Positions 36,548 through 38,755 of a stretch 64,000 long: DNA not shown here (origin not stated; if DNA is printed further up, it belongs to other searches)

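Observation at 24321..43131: Candidate regulated T9SS cargo locus: giant CTD adhesin + dedicated PorV-like shuttle + partner-switching sensor phosphatase/kinase + STAS antagonist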

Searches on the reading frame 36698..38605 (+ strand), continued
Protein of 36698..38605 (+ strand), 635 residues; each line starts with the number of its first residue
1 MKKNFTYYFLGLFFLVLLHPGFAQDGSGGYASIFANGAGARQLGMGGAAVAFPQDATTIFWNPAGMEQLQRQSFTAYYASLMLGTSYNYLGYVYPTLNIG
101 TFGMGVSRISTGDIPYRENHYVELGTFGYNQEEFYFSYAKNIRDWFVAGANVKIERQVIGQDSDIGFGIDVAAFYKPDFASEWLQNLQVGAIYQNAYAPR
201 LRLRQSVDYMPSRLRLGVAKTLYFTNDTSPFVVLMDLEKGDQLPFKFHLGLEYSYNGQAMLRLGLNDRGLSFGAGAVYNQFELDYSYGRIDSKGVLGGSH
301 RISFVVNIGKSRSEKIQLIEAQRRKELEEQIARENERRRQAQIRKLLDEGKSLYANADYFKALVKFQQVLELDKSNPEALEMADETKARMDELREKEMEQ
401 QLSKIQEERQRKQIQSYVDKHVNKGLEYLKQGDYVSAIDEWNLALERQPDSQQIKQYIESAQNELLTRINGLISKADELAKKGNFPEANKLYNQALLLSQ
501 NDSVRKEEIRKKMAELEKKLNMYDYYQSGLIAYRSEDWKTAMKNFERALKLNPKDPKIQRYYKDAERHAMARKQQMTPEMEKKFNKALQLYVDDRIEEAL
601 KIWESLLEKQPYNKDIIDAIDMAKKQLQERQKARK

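Call 85: search_protein_families(library=pfam, proteins=[L019:6787-9882:+, L019:11708-13264:+, L023:9225-9734:+, L015:3562-5487:+, L015:5532-10499:+, L015:71-1651:+, L023:13580-15355:+], max_evalue=0.001)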
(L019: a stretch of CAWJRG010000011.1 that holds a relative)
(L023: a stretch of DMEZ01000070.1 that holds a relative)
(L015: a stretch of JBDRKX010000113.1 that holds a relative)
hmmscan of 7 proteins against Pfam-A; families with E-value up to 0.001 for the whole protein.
L019:6787-9882:+ (1031 aa): 1 family
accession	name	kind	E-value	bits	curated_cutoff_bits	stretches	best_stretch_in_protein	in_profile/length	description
PF18962.6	Por_Secre_tail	-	4e-06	27.5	27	1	946-1015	1-67/75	Secretion system C-terminal sorting domain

L019:11708-13264:+ (518 aa): 2 families
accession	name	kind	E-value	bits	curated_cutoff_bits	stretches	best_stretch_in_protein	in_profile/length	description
PF00211.25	Guanylate_cyc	-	9.7e-30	104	21.9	1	336-508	8-176/183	Adenylate and Guanylate cyclase catalytic domain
PF00672.30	HAMP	-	8.3e-11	42.5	25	1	249-300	1-52/53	HAMP domain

L023:9225-9734:+ (169 aa): 1 family
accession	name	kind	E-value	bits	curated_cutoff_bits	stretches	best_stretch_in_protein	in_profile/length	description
PF13860.13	FlgD_ig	-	0.0001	22.7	27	1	85-150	11-73/79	FlgD Ig-like domain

L015:3562-5487:+ (641 aa): 8 families
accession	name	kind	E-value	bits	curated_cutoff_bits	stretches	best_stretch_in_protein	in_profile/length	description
PF01706.21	FliG_C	-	1.8e-29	102.6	23.3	1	402-506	2-106/108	FliG C-terminal domain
PF14841.11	FliG_M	-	2.3e-15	57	25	1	308-376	3-71/76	FliG middle domain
PF07719.23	TPR_2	-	6.5e-08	32.5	27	1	600-631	3-34/34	Tetratricopeptide repeat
PF00515.34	TPR_1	-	1.5e-07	31.4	27.8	1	600-631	3-34/34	Tetratricopeptide repeat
PF03448.22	MgtE_N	-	5.2e-05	24.1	25.9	0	383-473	5-95/102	MgtE intracellular N domain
PF13432.12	TPR_16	-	0.00015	22.6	32.7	1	568-632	1-65/65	Tetratricopeptide repeat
PF08345.17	YscJ_FliF_C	-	0.00052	20.9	23.8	0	137-183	97-147/147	Flagellar M-ring protein C-terminal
PF13414.12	TPR_11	-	0.0006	19.9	26.8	0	612-633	8-29/42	TPR repeat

L015:5532-10499:+ (1655 aa): 0 families

L015:71-1651:+ (526 aa): 2 families
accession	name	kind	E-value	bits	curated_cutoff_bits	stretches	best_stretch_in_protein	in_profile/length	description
PF13860.13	FlgD_ig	-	3.5e-06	27.3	27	1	438-511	7-77/79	FlgD Ig-like domain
PF00041.27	fn3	-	0.00081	20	25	0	334-413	15-82/84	Fibronectin type III domain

L023:13580-15355:+ (591 aa): 0 families
